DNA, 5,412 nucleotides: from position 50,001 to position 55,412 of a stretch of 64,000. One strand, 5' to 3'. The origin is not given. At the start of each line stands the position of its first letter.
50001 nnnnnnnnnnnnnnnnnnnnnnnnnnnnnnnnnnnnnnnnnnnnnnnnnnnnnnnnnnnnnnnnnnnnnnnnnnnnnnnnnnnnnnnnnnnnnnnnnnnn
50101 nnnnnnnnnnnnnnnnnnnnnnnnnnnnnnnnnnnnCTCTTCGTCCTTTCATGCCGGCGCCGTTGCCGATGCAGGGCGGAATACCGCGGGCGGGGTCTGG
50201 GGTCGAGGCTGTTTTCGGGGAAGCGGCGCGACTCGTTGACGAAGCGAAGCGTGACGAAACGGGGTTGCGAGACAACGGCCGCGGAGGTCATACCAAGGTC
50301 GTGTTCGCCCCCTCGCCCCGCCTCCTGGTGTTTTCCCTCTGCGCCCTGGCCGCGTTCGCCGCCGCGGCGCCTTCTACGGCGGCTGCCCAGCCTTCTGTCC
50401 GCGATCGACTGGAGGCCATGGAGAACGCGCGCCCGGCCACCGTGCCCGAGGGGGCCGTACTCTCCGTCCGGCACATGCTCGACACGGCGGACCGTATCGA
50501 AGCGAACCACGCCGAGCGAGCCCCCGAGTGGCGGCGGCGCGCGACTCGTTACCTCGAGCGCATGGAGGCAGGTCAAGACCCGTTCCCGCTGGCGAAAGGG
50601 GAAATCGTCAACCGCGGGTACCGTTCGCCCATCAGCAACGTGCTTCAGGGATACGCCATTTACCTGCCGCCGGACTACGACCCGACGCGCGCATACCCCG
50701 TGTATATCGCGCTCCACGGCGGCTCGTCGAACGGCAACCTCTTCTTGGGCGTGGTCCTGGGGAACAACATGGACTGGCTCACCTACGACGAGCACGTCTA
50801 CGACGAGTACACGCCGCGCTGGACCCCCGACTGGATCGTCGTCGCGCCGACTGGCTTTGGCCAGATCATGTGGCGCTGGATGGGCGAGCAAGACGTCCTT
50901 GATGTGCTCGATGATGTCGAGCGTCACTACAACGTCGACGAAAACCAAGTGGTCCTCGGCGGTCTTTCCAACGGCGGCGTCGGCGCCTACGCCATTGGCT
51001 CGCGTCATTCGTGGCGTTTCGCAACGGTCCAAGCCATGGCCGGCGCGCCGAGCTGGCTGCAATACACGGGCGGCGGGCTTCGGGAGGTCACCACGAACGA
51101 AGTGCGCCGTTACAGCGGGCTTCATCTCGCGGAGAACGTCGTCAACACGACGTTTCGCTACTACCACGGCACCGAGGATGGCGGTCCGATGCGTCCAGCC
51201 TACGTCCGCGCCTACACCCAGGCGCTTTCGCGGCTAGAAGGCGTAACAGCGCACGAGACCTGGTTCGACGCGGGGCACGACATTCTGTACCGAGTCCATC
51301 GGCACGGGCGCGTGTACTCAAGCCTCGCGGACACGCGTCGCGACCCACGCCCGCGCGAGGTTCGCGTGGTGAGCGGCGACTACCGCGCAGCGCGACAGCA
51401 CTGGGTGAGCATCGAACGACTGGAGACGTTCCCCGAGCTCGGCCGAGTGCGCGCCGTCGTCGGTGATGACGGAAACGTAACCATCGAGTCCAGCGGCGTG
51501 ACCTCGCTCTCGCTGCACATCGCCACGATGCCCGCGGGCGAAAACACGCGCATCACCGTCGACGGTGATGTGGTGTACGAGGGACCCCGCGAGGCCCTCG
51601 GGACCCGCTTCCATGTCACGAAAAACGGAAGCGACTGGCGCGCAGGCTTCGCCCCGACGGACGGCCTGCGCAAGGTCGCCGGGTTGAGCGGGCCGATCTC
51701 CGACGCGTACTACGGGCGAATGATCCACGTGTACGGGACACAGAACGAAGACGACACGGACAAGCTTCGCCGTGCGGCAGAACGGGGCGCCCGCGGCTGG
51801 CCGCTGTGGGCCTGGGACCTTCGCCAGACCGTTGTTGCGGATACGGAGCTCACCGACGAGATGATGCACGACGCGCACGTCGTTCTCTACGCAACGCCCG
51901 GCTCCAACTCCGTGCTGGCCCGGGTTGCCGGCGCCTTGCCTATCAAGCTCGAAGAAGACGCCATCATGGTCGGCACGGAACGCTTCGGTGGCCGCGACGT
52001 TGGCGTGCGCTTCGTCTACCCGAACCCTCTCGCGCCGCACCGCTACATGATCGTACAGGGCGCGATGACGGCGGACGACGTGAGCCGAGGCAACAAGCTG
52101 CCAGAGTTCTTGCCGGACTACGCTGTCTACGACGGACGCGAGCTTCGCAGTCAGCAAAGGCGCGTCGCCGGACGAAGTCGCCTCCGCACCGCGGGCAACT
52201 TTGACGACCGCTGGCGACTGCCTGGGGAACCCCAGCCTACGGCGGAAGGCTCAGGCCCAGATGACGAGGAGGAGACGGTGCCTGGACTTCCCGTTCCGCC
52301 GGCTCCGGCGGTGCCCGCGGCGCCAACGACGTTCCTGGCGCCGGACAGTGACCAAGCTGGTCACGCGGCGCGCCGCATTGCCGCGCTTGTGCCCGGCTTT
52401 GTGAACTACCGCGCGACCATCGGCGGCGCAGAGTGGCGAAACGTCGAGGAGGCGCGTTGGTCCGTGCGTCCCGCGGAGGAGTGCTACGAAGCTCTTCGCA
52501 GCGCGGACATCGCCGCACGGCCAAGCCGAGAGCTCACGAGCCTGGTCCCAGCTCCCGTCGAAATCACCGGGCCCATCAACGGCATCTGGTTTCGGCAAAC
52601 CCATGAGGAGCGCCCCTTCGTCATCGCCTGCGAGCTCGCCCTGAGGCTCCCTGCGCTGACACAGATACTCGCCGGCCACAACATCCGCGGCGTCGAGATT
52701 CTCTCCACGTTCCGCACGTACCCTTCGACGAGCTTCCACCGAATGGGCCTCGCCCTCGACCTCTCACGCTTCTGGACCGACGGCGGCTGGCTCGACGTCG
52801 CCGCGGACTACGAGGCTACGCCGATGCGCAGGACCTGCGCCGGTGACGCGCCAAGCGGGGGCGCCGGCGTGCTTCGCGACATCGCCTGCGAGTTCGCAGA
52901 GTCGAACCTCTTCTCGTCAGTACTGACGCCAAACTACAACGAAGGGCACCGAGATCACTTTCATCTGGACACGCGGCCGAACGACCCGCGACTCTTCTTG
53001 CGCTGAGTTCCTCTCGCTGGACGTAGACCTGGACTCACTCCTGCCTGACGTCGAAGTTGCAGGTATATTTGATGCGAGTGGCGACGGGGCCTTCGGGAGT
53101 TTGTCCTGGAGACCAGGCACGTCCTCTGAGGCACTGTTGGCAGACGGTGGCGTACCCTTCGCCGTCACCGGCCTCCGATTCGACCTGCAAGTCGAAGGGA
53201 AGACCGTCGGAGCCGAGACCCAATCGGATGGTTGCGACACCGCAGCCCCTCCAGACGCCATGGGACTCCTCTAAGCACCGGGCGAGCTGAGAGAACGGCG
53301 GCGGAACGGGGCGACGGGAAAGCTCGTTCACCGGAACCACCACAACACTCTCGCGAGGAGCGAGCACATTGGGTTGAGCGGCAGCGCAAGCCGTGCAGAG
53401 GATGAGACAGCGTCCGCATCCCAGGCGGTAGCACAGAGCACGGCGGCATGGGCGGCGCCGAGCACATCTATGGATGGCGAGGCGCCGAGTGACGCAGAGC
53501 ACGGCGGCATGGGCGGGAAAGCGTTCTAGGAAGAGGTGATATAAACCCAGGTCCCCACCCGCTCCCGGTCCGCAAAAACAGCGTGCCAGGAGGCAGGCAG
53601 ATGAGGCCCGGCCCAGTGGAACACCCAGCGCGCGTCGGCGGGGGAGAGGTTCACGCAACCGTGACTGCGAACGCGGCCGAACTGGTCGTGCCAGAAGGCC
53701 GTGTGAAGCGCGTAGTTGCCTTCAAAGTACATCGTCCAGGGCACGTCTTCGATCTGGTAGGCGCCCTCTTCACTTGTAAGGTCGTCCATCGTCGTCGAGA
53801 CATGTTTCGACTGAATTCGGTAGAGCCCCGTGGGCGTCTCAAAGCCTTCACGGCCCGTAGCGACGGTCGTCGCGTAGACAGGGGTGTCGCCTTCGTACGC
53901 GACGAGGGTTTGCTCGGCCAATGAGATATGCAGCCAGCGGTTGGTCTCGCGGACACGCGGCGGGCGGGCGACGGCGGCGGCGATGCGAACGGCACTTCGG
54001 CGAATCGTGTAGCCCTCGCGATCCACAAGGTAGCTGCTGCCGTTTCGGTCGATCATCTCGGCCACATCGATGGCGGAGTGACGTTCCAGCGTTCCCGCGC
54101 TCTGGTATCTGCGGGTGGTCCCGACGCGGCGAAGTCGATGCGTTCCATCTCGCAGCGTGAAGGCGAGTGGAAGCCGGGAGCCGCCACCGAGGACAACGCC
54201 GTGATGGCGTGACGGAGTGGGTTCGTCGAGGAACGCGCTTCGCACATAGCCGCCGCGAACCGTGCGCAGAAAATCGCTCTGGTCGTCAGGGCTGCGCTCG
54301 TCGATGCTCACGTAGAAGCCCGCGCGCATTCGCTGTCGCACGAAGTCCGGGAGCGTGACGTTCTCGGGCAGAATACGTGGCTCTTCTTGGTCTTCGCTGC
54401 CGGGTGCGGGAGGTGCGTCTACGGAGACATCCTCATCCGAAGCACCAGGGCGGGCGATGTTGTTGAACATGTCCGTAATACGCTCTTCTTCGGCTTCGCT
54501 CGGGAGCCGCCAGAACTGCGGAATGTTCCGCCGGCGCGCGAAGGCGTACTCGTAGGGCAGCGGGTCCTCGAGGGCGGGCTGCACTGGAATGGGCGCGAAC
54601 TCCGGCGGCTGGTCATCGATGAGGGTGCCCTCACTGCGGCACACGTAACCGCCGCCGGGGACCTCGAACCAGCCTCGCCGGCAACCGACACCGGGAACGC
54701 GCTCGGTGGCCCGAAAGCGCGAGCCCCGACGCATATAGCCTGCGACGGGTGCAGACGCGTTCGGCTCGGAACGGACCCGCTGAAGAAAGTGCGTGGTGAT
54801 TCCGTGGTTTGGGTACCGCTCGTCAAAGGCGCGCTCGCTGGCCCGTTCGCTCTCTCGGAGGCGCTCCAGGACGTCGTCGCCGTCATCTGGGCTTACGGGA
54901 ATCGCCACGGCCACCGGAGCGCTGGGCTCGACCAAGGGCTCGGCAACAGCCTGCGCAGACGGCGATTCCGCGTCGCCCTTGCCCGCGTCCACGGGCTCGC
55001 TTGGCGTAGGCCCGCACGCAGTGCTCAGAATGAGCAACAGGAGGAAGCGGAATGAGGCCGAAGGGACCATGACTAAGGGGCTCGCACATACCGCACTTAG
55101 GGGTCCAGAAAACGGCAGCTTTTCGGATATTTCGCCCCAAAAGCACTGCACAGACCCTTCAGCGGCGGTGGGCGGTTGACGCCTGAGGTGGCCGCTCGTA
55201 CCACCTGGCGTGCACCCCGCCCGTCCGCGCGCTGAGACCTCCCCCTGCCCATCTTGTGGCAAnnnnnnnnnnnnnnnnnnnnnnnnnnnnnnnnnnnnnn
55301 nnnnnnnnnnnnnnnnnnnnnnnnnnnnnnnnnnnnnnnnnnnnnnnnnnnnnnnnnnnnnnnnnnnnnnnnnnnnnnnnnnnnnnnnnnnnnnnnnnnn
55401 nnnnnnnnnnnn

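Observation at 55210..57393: Full-length P1B-type ATPase homologue with all catalytic motifs lost (likely pseudo-ATPase) and a TRASH/YHS-type zinc ribbon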

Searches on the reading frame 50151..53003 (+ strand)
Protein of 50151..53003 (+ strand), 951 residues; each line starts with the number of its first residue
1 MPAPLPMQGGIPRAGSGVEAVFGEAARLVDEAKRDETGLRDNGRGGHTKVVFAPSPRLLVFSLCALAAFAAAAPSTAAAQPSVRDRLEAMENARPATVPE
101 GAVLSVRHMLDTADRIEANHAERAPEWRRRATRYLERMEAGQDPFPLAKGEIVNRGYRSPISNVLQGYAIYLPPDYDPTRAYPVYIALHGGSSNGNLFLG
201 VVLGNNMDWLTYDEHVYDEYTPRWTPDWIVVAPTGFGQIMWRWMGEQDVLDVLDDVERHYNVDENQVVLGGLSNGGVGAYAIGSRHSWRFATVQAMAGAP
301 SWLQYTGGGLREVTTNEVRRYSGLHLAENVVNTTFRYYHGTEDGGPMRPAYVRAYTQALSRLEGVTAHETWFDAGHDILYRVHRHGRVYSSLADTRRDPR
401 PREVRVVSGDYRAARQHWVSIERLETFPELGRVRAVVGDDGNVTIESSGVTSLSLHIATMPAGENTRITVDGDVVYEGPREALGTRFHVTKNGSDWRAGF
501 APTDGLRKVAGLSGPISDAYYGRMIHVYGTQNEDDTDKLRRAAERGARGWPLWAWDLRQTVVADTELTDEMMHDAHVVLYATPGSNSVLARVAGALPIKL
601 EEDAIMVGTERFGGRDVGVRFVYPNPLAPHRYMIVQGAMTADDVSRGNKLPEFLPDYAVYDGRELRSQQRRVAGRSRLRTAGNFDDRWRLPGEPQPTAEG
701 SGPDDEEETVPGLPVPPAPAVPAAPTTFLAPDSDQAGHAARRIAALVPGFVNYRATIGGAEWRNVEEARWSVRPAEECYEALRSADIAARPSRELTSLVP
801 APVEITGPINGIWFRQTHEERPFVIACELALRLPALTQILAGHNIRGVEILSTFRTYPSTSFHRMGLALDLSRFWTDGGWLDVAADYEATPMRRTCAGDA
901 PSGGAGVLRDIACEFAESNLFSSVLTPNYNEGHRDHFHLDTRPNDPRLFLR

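Call 16: search_protein_families(library=pfam, proteins=[window:50151-53003:+], max_evalue=0.001)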
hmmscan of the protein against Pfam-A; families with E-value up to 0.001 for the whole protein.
window:50151-53003:+ (951 aa): 2 families
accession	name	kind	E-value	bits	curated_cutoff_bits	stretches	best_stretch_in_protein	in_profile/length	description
PF00756.26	Esterase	-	4.5e-07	30.3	22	1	169-300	11-152/251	Putative esterase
PF06904.17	Extensin-like_C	-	5.8e-07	30.3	25.4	1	859-941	98-166/176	Extensin-like protein C-terminus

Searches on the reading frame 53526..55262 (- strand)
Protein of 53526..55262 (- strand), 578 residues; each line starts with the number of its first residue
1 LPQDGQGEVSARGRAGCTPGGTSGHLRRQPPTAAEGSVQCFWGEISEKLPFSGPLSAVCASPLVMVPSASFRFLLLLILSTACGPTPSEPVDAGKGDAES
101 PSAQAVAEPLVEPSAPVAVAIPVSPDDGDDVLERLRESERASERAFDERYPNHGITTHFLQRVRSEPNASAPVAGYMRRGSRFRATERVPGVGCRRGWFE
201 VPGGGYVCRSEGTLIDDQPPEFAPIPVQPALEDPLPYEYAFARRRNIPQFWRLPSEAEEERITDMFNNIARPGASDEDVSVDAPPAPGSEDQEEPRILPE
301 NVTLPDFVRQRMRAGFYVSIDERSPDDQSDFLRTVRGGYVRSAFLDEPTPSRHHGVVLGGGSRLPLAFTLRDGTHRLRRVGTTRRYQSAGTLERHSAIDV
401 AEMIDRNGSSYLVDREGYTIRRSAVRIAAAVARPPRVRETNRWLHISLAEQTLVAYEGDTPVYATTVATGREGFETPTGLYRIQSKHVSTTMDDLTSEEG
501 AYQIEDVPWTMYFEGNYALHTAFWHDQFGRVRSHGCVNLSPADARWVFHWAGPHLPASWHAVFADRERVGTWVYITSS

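Call 16: search_protein_families(library=pfam, proteins=[window:53526-55262:-], max_evalue=0.001)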
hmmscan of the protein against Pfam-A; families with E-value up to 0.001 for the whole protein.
window:53526-55262:- (578 aa): 2 families
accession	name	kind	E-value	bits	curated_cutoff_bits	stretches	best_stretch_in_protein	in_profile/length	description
PF03734.19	YkuD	-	5.3e-22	79.4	23.4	1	442-575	2-146/146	L,D-transpeptidase catalytic domain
PF08239.17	SH3_3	-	8.5e-05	23.1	27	1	162-207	4-48/54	Bacterial SH3 domain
